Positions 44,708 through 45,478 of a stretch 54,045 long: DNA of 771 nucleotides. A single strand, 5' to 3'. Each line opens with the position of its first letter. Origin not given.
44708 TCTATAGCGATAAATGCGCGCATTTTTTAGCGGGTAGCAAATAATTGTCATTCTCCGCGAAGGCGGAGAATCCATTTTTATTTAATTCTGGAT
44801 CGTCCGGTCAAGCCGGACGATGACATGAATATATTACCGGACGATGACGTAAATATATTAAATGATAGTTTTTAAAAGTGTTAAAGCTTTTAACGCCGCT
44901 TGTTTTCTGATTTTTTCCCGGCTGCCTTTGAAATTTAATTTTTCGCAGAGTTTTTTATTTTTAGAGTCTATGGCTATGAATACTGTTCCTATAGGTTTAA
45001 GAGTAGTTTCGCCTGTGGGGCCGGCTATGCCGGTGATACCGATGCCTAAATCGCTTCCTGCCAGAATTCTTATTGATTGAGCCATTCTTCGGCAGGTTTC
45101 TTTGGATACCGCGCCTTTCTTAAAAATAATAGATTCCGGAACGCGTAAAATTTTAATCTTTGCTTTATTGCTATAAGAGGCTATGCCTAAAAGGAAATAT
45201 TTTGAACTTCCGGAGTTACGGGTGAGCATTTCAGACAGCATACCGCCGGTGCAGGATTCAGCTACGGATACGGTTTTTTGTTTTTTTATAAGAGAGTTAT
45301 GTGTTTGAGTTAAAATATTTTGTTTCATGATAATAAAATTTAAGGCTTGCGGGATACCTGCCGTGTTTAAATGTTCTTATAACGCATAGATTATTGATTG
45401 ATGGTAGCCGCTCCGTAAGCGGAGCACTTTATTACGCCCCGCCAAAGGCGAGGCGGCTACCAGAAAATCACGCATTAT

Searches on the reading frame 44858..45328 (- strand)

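Call 10: search_protein_families(library=pfam, proteins=[window:44858-45328:-])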
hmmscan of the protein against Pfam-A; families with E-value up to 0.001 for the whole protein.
window:44858-45328:- (156 aa): 1 family
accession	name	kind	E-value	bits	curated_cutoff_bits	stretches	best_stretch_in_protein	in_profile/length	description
PF02464.23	CinA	-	2.3e-51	173.9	23.5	1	5-154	4-153/155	Competence-damaged protein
